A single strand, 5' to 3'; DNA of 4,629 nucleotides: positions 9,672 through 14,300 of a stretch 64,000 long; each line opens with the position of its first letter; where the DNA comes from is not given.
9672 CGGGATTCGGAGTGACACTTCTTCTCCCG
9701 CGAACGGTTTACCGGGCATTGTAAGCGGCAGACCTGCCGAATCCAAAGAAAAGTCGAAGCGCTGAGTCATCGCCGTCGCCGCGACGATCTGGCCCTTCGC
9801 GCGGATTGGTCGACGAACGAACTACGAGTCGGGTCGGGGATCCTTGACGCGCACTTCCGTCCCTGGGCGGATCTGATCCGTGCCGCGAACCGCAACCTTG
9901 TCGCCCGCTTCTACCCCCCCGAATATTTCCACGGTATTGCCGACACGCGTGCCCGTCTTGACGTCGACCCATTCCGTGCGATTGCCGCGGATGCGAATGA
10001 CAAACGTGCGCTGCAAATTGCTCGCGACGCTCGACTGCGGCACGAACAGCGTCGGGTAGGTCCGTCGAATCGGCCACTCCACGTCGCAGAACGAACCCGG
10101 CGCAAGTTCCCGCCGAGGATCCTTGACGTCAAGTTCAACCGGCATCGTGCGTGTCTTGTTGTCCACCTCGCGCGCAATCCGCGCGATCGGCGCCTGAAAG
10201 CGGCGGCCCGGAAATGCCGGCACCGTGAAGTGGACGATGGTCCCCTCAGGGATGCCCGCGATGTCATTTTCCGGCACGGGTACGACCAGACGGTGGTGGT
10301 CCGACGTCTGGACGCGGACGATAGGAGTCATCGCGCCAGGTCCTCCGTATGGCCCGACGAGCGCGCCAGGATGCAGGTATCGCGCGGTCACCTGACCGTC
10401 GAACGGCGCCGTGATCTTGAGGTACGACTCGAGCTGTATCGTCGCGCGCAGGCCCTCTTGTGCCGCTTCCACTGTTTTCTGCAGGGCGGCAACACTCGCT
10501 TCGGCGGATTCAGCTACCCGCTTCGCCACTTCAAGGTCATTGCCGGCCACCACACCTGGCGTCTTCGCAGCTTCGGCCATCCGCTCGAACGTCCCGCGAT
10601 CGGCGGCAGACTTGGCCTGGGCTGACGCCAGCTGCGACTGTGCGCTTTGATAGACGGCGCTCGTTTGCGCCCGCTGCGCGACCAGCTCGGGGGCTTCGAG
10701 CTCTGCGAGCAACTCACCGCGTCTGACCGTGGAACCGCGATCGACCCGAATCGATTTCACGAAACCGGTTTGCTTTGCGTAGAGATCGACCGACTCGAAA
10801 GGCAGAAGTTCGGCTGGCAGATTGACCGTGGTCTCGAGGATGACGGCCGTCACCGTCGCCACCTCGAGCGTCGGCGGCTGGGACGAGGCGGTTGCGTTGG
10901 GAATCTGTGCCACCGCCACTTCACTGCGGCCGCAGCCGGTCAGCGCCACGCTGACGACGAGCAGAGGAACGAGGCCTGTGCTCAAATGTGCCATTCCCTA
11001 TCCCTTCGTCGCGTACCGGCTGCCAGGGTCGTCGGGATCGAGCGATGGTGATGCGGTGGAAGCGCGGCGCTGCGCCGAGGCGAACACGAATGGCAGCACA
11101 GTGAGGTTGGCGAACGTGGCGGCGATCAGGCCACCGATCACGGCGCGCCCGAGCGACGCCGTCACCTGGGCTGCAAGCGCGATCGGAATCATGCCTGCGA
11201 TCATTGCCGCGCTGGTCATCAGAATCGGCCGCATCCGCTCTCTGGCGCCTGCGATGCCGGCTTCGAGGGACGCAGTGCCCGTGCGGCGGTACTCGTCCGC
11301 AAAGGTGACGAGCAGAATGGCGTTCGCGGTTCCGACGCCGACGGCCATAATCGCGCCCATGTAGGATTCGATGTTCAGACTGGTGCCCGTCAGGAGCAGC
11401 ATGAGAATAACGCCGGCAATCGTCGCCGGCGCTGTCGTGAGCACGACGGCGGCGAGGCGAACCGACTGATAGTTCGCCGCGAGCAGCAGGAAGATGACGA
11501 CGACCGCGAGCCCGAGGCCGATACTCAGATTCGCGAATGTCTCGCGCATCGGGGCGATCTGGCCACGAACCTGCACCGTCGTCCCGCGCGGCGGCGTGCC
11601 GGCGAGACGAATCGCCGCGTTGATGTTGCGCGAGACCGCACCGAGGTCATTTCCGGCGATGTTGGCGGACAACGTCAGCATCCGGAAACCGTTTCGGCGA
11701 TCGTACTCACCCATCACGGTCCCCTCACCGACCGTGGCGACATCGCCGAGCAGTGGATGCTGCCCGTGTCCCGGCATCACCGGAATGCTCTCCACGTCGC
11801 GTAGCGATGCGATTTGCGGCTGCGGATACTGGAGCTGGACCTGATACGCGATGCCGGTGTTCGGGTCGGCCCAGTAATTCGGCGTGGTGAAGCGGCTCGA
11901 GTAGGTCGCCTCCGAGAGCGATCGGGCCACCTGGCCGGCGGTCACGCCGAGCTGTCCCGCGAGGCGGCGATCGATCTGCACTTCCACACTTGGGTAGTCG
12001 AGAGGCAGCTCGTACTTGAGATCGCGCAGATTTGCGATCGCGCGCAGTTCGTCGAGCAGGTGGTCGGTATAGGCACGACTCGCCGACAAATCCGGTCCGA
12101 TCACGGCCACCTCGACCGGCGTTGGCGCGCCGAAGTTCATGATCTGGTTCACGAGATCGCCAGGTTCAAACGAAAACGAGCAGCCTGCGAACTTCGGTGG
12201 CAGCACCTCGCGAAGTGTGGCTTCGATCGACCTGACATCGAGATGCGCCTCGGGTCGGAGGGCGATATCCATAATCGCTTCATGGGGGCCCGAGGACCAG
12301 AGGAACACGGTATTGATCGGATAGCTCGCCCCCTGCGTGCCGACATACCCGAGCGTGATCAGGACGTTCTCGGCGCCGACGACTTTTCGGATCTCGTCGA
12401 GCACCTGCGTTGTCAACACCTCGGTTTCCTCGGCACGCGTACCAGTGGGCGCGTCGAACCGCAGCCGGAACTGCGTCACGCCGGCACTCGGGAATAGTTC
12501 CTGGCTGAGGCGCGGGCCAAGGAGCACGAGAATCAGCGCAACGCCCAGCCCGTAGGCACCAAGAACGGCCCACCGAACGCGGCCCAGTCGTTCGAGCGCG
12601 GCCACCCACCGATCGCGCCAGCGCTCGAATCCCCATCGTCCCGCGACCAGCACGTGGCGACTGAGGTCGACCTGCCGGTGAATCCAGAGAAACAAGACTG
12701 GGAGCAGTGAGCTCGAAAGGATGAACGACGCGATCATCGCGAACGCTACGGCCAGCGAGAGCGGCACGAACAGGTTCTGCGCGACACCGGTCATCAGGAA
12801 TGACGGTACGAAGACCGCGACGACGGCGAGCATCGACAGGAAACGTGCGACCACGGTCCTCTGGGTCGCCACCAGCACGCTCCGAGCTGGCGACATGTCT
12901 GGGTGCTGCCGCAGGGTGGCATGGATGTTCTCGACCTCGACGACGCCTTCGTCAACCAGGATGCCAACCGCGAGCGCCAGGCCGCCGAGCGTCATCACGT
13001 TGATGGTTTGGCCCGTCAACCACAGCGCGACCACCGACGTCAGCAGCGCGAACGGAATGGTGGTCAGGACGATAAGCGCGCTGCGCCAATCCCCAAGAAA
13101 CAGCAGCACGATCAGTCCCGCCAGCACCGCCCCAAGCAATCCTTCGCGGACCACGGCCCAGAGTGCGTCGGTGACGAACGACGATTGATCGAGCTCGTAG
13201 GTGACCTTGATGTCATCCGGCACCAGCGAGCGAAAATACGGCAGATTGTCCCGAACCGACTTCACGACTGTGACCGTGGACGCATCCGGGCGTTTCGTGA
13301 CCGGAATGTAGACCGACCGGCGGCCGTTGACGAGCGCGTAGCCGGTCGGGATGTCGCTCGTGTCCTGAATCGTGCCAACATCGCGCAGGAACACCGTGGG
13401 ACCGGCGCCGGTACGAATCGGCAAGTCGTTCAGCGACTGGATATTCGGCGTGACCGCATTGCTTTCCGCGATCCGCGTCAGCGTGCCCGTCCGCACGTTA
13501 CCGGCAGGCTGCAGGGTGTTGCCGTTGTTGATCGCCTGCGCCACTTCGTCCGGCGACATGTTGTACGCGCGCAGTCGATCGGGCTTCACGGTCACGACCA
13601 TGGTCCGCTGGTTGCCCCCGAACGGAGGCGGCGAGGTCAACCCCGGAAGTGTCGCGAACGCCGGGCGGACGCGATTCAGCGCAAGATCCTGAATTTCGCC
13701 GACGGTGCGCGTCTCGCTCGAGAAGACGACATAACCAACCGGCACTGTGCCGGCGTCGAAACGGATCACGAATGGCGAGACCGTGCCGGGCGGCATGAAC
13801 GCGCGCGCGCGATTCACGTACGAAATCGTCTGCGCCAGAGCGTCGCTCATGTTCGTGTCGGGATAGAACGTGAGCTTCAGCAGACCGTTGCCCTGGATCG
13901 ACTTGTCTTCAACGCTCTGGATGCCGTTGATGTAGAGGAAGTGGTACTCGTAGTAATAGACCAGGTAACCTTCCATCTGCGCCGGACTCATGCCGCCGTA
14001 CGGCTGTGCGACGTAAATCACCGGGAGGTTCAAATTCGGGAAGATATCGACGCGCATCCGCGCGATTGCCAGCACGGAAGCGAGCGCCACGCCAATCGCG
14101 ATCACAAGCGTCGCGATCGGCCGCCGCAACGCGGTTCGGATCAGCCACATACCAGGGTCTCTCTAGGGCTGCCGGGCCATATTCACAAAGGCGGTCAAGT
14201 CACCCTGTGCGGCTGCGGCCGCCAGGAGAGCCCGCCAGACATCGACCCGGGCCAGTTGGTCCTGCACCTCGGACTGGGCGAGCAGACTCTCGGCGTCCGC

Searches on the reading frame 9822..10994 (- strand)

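Call 29: search_protein_families(library=pfam, proteins=[window:9822-10994:-], max_evalue=0.0001)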
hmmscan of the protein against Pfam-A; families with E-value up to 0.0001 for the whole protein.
window:9822-10994:- (390 aa): 2 families
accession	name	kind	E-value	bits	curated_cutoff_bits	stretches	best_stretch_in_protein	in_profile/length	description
PF16576.10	HlyD_D23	-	1.4e-24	87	30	1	72-302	23-213/214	Barrel-sandwich domain of CusB or HlyD membrane-fusion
PF13437.12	HlyD_3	-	1.7e-13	51.6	22.2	1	193-300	1-106/106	HlyD family secretion protein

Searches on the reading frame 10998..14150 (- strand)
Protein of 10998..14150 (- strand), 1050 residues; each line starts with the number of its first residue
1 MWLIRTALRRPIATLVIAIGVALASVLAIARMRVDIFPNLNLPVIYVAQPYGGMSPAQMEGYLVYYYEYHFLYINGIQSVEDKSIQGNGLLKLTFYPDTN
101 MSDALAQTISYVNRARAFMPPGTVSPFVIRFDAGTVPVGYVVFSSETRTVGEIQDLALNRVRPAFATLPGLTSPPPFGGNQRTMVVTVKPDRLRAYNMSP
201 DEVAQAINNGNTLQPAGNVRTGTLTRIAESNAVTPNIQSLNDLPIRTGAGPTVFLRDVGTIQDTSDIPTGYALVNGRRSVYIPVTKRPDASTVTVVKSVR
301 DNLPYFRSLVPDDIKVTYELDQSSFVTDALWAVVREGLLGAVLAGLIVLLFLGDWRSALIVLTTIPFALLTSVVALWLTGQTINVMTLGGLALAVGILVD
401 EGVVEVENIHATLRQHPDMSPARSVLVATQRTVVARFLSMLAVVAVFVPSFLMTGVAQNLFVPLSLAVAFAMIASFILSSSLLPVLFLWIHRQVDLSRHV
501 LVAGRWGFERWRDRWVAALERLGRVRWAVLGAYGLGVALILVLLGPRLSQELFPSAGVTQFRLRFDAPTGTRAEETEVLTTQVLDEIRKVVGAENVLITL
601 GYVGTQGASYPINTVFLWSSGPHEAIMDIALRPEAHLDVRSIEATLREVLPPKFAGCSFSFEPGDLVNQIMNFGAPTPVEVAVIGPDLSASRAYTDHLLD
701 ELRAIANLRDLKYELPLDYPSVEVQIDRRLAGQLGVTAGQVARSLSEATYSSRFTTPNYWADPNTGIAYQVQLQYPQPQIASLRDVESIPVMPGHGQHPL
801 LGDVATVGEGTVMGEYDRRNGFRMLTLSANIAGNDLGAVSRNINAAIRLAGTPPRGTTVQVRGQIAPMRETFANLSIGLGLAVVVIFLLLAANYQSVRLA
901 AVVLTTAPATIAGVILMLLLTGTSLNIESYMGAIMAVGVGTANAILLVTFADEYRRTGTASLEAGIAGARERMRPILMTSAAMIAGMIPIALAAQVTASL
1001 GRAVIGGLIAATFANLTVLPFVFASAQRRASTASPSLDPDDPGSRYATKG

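Call 29: search_protein_families(library=pfam, proteins=[window:10998-14150:-], max_evalue=0.0001)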
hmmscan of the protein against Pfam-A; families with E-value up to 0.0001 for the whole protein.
window:10998-14150:- (1050 aa): 2 families
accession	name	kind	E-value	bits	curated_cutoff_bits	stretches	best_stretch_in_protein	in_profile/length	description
PF00873.25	ACR_tran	-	2.5e-167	558.9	28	1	4-1024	2-1018/1021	AcrB/AcrD/AcrF family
PF03176.21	MMPL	-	2.2e-08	33.9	20.5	1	840-1032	107-307/333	MMPL family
